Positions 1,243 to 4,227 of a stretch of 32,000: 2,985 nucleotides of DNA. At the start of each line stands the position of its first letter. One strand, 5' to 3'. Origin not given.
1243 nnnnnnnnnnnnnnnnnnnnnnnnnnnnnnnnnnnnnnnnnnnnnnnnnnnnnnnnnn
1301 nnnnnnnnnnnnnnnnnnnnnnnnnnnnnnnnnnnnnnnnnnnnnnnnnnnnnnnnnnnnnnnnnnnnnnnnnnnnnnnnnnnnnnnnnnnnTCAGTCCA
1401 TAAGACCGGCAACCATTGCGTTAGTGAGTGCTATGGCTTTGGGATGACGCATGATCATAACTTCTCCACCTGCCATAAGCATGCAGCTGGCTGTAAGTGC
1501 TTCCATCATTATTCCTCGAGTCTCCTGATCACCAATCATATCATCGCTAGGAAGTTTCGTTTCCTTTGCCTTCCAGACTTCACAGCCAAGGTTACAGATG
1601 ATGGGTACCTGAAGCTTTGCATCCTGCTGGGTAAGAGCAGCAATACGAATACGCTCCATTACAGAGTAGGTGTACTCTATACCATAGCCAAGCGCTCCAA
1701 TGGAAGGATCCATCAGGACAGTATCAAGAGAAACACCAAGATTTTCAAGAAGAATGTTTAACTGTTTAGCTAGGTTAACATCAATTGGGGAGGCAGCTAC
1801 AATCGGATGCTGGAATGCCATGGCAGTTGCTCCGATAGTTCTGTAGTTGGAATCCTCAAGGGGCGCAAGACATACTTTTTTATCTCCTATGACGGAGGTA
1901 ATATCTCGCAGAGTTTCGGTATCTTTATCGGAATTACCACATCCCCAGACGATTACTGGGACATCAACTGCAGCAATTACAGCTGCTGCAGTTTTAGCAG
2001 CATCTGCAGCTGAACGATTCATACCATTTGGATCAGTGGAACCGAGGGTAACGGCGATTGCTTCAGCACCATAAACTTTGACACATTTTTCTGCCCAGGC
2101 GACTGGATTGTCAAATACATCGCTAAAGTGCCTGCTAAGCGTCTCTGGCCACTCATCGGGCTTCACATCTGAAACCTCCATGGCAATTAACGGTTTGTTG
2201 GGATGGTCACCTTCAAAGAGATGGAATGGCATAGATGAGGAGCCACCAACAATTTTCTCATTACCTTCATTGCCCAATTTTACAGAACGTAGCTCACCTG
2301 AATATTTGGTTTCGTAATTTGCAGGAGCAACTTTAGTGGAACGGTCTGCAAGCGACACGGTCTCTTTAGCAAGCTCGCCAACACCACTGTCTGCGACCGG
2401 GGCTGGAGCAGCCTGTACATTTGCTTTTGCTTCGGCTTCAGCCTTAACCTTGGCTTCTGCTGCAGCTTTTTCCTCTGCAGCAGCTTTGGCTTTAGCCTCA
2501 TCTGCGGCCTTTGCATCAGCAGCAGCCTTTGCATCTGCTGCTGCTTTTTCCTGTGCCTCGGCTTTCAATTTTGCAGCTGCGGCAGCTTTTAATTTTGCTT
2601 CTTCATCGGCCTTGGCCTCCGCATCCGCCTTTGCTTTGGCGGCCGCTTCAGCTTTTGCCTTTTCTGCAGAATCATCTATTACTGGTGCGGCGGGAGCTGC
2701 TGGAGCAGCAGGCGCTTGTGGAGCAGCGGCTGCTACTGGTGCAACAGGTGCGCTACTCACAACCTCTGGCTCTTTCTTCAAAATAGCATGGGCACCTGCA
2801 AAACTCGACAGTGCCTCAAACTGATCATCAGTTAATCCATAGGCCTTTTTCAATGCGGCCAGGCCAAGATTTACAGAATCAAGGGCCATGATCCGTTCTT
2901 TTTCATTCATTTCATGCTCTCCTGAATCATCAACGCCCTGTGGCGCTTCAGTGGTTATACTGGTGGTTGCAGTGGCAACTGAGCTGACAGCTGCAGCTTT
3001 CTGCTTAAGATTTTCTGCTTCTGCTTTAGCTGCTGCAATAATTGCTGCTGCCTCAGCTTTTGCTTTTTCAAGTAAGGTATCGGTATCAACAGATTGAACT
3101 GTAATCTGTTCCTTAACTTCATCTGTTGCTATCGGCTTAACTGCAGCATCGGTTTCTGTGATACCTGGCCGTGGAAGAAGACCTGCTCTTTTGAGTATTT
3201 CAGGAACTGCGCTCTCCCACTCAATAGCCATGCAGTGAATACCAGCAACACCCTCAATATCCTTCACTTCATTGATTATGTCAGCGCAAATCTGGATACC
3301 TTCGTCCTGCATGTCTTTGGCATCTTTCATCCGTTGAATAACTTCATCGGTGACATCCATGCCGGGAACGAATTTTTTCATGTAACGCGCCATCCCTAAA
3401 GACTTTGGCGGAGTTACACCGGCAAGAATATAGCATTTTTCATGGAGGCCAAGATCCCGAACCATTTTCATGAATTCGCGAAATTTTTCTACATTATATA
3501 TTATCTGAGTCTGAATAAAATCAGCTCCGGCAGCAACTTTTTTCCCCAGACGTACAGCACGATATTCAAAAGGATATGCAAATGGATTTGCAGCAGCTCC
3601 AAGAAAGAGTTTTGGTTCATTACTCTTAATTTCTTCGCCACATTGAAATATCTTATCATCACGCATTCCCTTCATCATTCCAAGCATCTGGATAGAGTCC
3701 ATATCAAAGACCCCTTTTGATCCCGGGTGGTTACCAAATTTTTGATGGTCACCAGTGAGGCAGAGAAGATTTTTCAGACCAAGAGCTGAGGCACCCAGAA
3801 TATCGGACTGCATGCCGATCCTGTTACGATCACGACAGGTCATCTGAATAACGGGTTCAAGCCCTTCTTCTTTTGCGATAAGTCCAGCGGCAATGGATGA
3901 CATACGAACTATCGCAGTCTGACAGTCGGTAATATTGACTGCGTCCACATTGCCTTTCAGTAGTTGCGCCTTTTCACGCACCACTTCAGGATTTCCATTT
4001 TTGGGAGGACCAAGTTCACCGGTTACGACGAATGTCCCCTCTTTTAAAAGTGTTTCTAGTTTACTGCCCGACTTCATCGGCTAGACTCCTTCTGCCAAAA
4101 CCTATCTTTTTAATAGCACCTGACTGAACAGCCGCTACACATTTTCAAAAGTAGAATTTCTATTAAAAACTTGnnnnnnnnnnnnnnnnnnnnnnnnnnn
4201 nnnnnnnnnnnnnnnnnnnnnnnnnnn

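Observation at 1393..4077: One ORF fuses methylene-THF reductase (MetF) to the corrinoid Fe-S protein small subunit (AcsD/CdhD) through a ~290-aa low-complexity tether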

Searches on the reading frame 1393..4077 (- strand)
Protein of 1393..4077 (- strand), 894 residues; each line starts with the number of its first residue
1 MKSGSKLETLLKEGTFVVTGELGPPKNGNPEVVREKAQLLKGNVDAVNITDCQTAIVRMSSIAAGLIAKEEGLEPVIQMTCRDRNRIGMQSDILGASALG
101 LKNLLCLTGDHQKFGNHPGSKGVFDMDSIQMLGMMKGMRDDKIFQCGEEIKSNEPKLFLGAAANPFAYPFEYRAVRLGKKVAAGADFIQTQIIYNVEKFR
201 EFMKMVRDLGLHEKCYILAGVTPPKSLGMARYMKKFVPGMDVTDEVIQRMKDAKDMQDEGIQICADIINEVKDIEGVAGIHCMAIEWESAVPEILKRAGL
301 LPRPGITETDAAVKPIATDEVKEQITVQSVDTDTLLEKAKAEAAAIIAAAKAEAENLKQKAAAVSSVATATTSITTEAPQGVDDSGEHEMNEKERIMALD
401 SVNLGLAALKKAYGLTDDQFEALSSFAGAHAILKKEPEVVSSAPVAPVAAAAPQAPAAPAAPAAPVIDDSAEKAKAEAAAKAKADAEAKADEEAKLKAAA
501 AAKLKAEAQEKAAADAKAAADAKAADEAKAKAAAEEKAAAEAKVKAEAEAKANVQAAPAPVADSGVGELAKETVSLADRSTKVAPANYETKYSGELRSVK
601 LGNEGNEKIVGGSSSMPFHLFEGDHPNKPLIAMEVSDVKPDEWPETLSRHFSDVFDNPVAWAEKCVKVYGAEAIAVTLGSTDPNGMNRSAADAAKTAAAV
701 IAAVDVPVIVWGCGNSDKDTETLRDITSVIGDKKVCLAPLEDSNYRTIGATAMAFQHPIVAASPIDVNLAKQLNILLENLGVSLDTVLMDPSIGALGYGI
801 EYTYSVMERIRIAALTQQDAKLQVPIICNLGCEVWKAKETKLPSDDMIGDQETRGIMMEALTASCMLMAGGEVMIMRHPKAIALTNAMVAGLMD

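Call 3: search_protein_families(library=pfam, proteins=[window:1393-4077:-], max_evalue=0.01)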
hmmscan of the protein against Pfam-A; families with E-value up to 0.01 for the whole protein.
window:1393-4077:- (894 aa): 3 families
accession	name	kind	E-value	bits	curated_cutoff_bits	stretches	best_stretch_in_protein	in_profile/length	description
PF03599.22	CdhD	-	5.7e-42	144.3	24.8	1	599-877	2-241/387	CO dehydrogenase/acetyl-CoA synthase delta subunit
PF02219.23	MTHFR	-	8.8e-37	127.4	24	1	6-299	1-287/287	Methylenetetrahydrofolate reductase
PF20578.4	aBig_2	-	0.0059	16.8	27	0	279-318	31-70/89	Atrophied bacterial Ig domain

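Call 5: find_homologous_proteins(query=window:1393-4077:-, max_evalue=1e-10)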
Query window:1393-4077:- (894 aa): 1047 proteins with E <= 1e-10 among 8000 candidates; the best 120 are listed.
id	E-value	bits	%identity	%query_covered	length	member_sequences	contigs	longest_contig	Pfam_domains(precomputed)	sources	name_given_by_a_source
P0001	0.0e+0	1727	94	49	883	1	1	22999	PF02219.24,PF03599.23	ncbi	-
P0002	0.0e+0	1705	92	38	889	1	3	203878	PF02219.24,PF03599.23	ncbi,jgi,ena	-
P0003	0.0e+0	1701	87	100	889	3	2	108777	PF02219.24,PF03599.23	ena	-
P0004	0.0e+0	1697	93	37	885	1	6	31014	PF02219.24,PF03599.23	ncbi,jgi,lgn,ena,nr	ncbi:MAG TPA: acetyl-CoA decarbonylase/synthase complex subunit delta [Desulfocapsa sulfexigens]|nr:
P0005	0.0e+0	1696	93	37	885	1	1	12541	PF02219.24,PF03599.23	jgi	-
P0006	0.0e+0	1688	91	38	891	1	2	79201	PF02219.24,PF03599.23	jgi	jgi:methylenetetrahydrofolate reductase (NADH)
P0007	0.0e+0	1687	89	53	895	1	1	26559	PF02219.24,PF03599.23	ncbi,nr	ncbi:MAG: acetyl-CoA decarbonylase/synthase complex subunit delta [Thermodesulfobacteriota bacterium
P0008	0.0e+0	1683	91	37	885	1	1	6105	PF02219.24,PF03599.23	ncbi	-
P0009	0.0e+0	1681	92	37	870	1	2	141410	PF02219.24,PF03599.23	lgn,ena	-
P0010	0.0e+0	1679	92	38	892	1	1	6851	PF02219.24,PF03599.23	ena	-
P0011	0.0e+0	1676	92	37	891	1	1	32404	PF02219.24,PF03599.23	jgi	-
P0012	0.0e+0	1674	90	39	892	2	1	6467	PF02219.24,PF03599.23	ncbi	-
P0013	0.0e+0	1670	91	37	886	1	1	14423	PF02219.24,PF03599.23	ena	-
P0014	0.0e+0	1669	93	38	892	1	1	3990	PF02219.24,PF03599.23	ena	-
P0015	0.0e+0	1666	92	37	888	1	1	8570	PF02219.24,PF03599.23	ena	-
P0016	0.0e+0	1664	93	37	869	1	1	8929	PF02219.24,PF03599.23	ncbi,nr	ncbi:MAG TPA: acetyl-CoA decarbonylase/synthase complex subunit delta, partial [Desulfobacterales ba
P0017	0.0e+0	1663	92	37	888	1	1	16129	PF02219.24,PF03599.23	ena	-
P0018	0.0e+0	1663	91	37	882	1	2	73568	PF02219.24,PF03599.23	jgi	jgi:methylenetetrahydrofolate reductase (NADH)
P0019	0.0e+0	1660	90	38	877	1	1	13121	PF02219.24,PF03599.23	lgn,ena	-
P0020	0.0e+0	1659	92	38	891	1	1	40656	PF02219.24,PF03599.23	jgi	-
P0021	0.0e+0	1653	92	37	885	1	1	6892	PF02219.24,PF03599.23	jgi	jgi:methionine synthase / methylenetetrahydrofolate reductase(NADPH)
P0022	0.0e+0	1652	89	37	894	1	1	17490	PF02219.24,PF03599.23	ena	-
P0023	0.0e+0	1651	91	37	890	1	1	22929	PF02219.24,PF03599.23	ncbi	-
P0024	0.0e+0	1649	91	38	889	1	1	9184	PF02219.24,PF03599.23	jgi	-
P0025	0.0e+0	1647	84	100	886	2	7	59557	PF02219.24,PF03599.23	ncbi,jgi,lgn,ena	-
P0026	0.0e+0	1643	83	100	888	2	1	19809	PF02219.24,PF03599.23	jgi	-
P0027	0.0e+0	1627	91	37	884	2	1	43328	PF02219.24,PF03599.23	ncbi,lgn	-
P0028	0.0e+0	1623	90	37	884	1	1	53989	PF02219.24,PF03599.23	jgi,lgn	jgi:CO dehydrogenase/acetyl-CoA synthase delta subunit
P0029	0.0e+0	1619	90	38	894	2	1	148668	PF02219.24,PF03599.23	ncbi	-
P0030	0.0e+0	1609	89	38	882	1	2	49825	PF02219.24,PF03599.23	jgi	-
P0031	0.0e+0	1606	82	100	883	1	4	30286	PF02219.24,PF03599.23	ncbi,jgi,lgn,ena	jgi:CO dehydrogenase/acetyl-CoA synthase delta subunit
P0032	0.0e+0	1606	82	100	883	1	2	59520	PF02219.24,PF03599.23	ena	-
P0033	0.0e+0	1582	88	38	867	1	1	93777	PF02219.24,PF03599.23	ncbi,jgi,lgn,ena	-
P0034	0.0e+0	1575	83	37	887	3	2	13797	PF02219.24,PF03599.23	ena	-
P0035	0.0e+0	1571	83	38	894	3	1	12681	PF02219.24,PF03599.23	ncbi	-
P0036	0.0e+0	1566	88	37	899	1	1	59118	PF02219.24,PF03599.23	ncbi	-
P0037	0.0e+0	1565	86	49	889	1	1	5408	PF02219.24,PF03599.23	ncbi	ncbi:MAG: acetyl-CoA decarbonylase/synthase complex subunit delta [Thermodesulfobacteriota bacterium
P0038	0.0e+0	1561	79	100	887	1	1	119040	PF02219.24,PF03599.23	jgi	jgi:methylenetetrahydrofolate reductase (NADH)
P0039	0.0e+0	1559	81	100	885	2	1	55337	PF02219.24,PF03599.23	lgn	-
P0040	0.0e+0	1557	85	38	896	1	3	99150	PF02219.24,PF03599.23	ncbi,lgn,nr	ncbi:MAG: acetyl-CoA decarbonylase/synthase complex subunit delta [Proteobacteria bacterium]|nr:acet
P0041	0.0e+0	1552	86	37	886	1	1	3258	PF02219.24,PF03599.23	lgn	-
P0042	0.0e+0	1544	84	37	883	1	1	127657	PF02219.24,PF03599.23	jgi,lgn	jgi:CO dehydrogenase/acetyl-CoA synthase delta subunit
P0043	0.0e+0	1543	87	49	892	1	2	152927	PF02219.24,PF03599.23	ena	-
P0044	0.0e+0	1522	79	100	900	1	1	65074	PF02219.24,PF03599.23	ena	-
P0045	0.0e+0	1521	76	100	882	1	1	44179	PF02219.24,PF03599.23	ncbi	-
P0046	0.0e+0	1508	81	49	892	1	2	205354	PF02219.24,PF03599.23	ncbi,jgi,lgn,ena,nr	ncbi:MAG: acetyl-CoA decarbonylase/synthase complex subunit delta [Proteobacteria bacterium]|nr:acet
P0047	0.0e+0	1498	84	38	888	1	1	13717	PF02219.24,PF03599.23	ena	-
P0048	0.0e+0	1375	76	49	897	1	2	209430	PF02219.24,PF03599.23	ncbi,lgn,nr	ncbi:MAG: acetyl-CoA decarbonylase/synthase complex subunit delta [Proteobacteria bacterium]|nr:acet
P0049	0.0e+0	1371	76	49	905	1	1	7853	PF02219.24,PF03599.23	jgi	jgi:CO dehydrogenase/acetyl-CoA synthase delta subunit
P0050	0.0e+0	1370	76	49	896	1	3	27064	PF02219.24,PF03599.23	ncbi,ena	-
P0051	0.0e+0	1369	76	49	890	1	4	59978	PF02219.24,PF03599.23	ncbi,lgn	-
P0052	0.0e+0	1368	75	49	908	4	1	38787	PF02219.24,PF03599.23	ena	-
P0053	0.0e+0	1367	76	49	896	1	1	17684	PF02219.24,PF03599.23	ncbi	-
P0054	0.0e+0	1366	71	100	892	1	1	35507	PF02219.24,PF03599.23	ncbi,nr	ncbi:MAG: acetyl-CoA decarbonylase/synthase complex subunit delta [Desulfocapsaceae bacterium]|nr:ac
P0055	0.0e+0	1364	75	49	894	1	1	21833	PF02219.24,PF03599.23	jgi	-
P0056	0.0e+0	1363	77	37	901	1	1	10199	PF02219.24,PF03599.23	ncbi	-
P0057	0.0e+0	1363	75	49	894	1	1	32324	PF02219.24,PF03599.23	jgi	-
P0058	0.0e+0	1362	76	49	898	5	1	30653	PF02219.24,PF03599.23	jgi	jgi:CO dehydrogenase/acetyl-CoA synthase delta subunit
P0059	0.0e+0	1361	76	49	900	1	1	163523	PF02219.24,PF03599.23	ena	-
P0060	0.0e+0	1361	75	49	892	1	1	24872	PF02219.24,PF03599.23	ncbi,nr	ncbi:MAG: acetyl-CoA decarbonylase/synthase complex subunit delta [Desulfocapsaceae bacterium]|nr:ac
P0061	0.0e+0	1360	76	37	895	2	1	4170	PF02219.24,PF03599.23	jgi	jgi:CO dehydrogenase/acetyl-CoA synthase delta subunit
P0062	0.0e+0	1359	73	52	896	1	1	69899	PF02219.24,PF03599.23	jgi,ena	jgi:CO dehydrogenase/acetyl-CoA synthase delta subunit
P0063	0.0e+0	1358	76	50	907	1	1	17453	PF02219.24,PF03599.23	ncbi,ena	-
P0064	0.0e+0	1358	76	49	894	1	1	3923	PF02219.24,PF03599.23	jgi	-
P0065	0.0e+0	1358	76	49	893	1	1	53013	PF02219.24,PF03599.23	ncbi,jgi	-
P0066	0.0e+0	1358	75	39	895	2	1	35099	PF02219.24,PF03599.23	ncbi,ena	-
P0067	0.0e+0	1357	76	50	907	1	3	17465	PF02219.24,PF03599.23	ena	-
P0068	0.0e+0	1355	76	49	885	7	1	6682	PF02219.24,PF03599.23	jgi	jgi:CO dehydrogenase/acetyl-CoA synthase delta subunit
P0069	0.0e+0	1354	76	49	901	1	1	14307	PF02219.24,PF03599.23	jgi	jgi:CO dehydrogenase/acetyl-CoA synthase delta subunit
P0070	0.0e+0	1353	75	50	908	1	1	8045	PF02219.24,PF03599.23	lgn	-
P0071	0.0e+0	1353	71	100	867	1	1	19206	PF02219.24,PF03599.23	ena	-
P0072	0.0e+0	1353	75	49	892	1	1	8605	PF02219.24,PF03599.23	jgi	jgi:CO dehydrogenase/acetyl-CoA synthase delta subunit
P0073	0.0e+0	1352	76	49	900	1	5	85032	PF02219.24,PF03599.23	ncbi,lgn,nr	ncbi:MAG: acetyl-CoA decarbonylase/synthase complex subunit delta [Deltaproteobacteria bacterium]|nr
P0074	0.0e+0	1351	75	49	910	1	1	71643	PF02219.24,PF03599.23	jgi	-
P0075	0.0e+0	1350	73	49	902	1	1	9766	PF02219.24,PF03599.23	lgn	-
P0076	0.0e+0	1349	76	37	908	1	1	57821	PF02219.24,PF03599.23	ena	-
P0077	0.0e+0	1347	77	49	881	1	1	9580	PF02219.24,PF03599.23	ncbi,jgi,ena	-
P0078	0.0e+0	1347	73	49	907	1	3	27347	PF02219.24,PF03599.23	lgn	-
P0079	0.0e+0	1346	74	49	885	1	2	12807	PF02219.24,PF03599.23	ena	-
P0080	0.0e+0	1344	70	100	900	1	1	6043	PF02219.24,PF03599.23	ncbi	-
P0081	0.0e+0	1343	74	49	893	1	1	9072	PF02219.24,PF03599.23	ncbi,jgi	-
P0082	0.0e+0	1341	72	38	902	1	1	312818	PF02219.24,PF03599.23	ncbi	ncbi:acetyl-CoA decarbonylase/synthase complex subunit delta [Desulfolithobacter sp.]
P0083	0.0e+0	1341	75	49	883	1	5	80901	PF02219.24,PF03599.23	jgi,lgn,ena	-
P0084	0.0e+0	1339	69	100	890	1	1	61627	PF02219.24,PF03599.23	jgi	-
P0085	0.0e+0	1339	73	38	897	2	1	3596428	PF02219.24,PF03599.23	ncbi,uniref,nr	ncbi:hypothetical protein GF1_14200 [Desulfolithobacter dissulfuricans]|uniref:Methylenetetrahydrofo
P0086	0.0e+0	1338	76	49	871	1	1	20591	PF02219.24,PF03599.23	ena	-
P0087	0.0e+0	1338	72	49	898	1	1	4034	PF02219.24,PF03599.23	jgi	-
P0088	0.0e+0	1337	73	38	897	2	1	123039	PF02219.24,PF03599.23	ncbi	ncbi:acetyl-CoA decarbonylase/synthase complex subunit delta [Desulfolithobacter sp.]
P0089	0.0e+0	1336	76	37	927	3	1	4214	PF02219.24,PF03599.23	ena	-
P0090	0.0e+0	1335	75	49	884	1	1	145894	PF02219.24,PF03599.23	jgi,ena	-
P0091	0.0e+0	1335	74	49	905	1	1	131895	PF02219.24,PF03599.23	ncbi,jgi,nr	ncbi:MAG: acetyl-CoA decarbonylase/synthase complex subunit delta [Desulfoarculaceae bacterium]|nr:a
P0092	0.0e+0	1334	73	49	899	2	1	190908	PF02219.24,PF03599.23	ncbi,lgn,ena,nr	ncbi:MAG: CO dehydrogenase/acetyl-CoA synthase delta subunit [Desulfobulbaceae bacterium]|nr:MAG: CO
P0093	0.0e+0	1330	71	52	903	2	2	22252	PF02219.24,PF03599.23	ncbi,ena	-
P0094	0.0e+0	1330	74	37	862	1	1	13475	PF02219.24,PF03599.23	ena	-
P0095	0.0e+0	1329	72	49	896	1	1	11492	PF02219.24,PF03599.23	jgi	-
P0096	0.0e+0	1326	72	49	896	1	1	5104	PF02219.24,PF03599.23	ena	-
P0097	0.0e+0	1323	69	100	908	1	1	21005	PF02219.24,PF03599.23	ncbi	-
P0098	0.0e+0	1322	72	49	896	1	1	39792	PF02219.24,PF03599.23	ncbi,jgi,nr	ncbi:MAG: acetyl-CoA decarbonylase/synthase complex subunit delta [Desulfobulbaceae bacterium]|nr:ac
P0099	0.0e+0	1321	72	52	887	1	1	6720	PF02219.24,PF03599.23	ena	-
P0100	0.0e+0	1319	70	100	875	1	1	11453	PF02219.24,PF03599.23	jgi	-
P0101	0.0e+0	1317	72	37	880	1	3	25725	PF02219.24,PF03599.23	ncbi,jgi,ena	-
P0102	0.0e+0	1314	71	52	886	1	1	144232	PF02219.24,PF03599.23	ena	-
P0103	0.0e+0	1314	72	39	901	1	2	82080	PF02219.24,PF03599.23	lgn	-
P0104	0.0e+0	1310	69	100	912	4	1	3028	PF02219.24,PF03599.23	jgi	jgi:CO dehydrogenase/acetyl-CoA synthase delta subunit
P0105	0.0e+0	1305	70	49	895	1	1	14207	PF02219.24,PF03599.23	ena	-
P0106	0.0e+0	1299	72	38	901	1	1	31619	PF02219.24,PF03599.23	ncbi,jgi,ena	-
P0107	0.0e+0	1297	74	36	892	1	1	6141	PF02219.24,PF03599.23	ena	-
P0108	0.0e+0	1296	73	36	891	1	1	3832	PF02219.24,PF03599.23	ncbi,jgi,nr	ncbi:MAG TPA: acetyl-CoA decarbonylase/synthase complex subunit delta [Desulfobacteraceae bacterium]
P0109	0.0e+0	1295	71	49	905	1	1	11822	PF02219.24,PF03599.23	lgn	-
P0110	0.0e+0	1295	75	37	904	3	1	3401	PF02219.24,PF05262.16,PF03599.23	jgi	-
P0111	0.0e+0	1294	69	49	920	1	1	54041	PF02219.24,PF03599.23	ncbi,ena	-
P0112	0.0e+0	1294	69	50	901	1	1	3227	PF02219.24,PF03599.23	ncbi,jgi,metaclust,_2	metaclust:\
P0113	0.0e+0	1294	71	49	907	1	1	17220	PF02219.24,PF03599.23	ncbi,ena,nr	ncbi:MAG TPA: acetyl-CoA decarbonylase/synthase complex subunit delta [Desulfobulbus sp.]|nr:acetyl-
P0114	0.0e+0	1294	73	38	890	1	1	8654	PF02219.24,PF03599.23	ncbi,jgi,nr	ncbi:MAG: acetyl-CoA decarbonylase/synthase complex subunit delta [Deltaproteobacteria bacterium]|nr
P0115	0.0e+0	1293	71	49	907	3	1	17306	PF02219.24,PF03599.23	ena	-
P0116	0.0e+0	1293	69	49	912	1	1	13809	PF02219.24,PF03599.23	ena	-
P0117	0.0e+0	1293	71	49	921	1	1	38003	PF02219.24,PF03599.23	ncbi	-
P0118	0.0e+0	1291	73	37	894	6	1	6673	PF02219.24,PF03599.23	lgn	-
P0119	0.0e+0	1291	69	49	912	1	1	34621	PF02219.24,PF03599.23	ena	-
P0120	0.0e+0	1291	68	52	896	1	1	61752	PF02219.24,PF03599.23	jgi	-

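Call 8: find_encoding_contigs(protein=P0002, flank=10000, max_places=3)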
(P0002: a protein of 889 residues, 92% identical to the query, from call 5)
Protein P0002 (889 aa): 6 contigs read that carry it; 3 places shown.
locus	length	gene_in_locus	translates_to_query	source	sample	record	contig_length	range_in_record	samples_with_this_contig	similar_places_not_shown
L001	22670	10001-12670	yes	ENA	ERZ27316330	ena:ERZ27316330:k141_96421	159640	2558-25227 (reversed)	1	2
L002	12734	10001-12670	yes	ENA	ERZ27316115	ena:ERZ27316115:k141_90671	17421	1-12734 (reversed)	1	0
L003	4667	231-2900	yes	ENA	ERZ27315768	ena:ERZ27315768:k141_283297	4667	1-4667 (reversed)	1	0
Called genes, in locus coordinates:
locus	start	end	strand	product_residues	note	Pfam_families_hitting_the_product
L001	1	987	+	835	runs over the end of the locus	PF17764:PriA_3primeBD, PF00270:DEAD, PF04851:ResIII, PF18319:Zn_ribbon_PriA, PF00271:Helicase_C (weak), PF18074:PriA_C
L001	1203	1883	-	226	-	PF21842:DUF6901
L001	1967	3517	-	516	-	PF08668:HDOD, PF00990:GGDEF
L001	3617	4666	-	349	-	PF04055:Radical_SAM, PF13353:Fer4_12 (faint), PF12544:LAM_C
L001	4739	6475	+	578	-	PF00390:malic, PF03949:Malic_M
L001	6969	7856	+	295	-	PF00763:THF_DHG_CYH, PF02882:THF_DHG_CYH_C, PF01262:AlaDh_PNT_C (weak)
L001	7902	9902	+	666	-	PF03063:Prismane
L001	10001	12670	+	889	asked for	PF02219:MTHFR, PF03599:CdhD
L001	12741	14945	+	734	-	PF18537:CODH_A_N, PF03598:CdhC, PF19436:ACS_CODH_B_C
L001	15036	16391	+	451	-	PF04060:FeS, PF03599:CdhD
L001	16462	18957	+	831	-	PF13510:Fer2_4, PF14691:Fer4_20, PF01266:DAO, PF07992:Pyr_redox_2, PF13450:NAD_binding_8, PF12838:Fer4_7, PF04879:Molybdop_Fe4S4, PF00384:Molybdopterin, +9 more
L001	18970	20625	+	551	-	PF00384:Molybdopterin, PF01568:Molydop_binding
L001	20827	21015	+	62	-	PF01262:AlaDh_PNT_C (weak), PF12831:FAD_oxidored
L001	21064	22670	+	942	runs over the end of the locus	PF00890:FAD_binding_2 (weak), PF07992:Pyr_redox_2, PF12831:FAD_oxidored (weak), PF13450:NAD_binding_8 (weak), PF00037:Fer4, PF12838:Fer4_7, PF13187:Fer4_9, PF14697:Fer4_21, +4 more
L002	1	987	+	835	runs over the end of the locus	PF17764:PriA_3primeBD, PF00270:DEAD, PF04851:ResIII, PF18319:Zn_ribbon_PriA, PF00271:Helicase_C (weak), PF18074:PriA_C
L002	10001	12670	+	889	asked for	PF02219:MTHFR, PF03599:CdhD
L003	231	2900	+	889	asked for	PF02219:MTHFR, PF03599:CdhD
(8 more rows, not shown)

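Call 15: search_solved_structures(query=window:1393-4077:-, max_evalue=0.001, show_alignments=0)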
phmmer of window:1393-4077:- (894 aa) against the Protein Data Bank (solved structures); distinct sequences matched with E-value up to 0.001: 12.
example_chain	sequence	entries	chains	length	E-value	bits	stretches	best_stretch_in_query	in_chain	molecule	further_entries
4djd_D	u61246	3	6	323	7.5e-81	275.9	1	602-889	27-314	Corrinoid/iron-sulfur protein small subunit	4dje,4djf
2h9a_B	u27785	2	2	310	3.7e-79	270.3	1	590-884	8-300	CO dehydrogenase/acetyl-CoA synthase, iron-sulfur protein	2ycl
4c1n_B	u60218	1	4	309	3.8e-79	270.3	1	590-884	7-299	CO DEHYDROGENASE/ACETYL-COA SYNTHASE, IRON-SULFUR PROTEIN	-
9fzy_E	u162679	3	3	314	3.2e-63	217.6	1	590-888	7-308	Acetyl-CoA decarbonylase/synthase complex subunit delta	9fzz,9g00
6fcx_A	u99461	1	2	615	4.4e-14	55.1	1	65-301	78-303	Methylenetetrahydrofolate reductase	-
8qa4_A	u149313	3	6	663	5.2e-14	54.8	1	65-301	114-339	Methylenetetrahydrofolate reductase (NADPH)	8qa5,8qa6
3apt_A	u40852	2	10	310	8.7e-07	30.9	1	20-306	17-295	Methylenetetrahydrofolate reductase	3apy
1v93_A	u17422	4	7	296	1.5e-06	30.2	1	20-305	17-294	5,10-Methylenetetrahydrofolate reductase | Methylenetetrahydrofolate reductase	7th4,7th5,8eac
6fnu_A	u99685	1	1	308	3.2e-05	25.8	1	167-297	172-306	Methylenetetrahydrofolate reductase 1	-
7nfx_b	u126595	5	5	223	0.0003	22.6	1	471-557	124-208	60S ribosomal protein L29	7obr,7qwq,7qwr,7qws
8uy2_A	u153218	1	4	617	0.00051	21.8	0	177-305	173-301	Methylenetetrahydrofolate reductase-like protein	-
8uy1_D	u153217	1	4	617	0.00051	21.8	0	177-305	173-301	Methylenetetrahydrofolate reductase-like protein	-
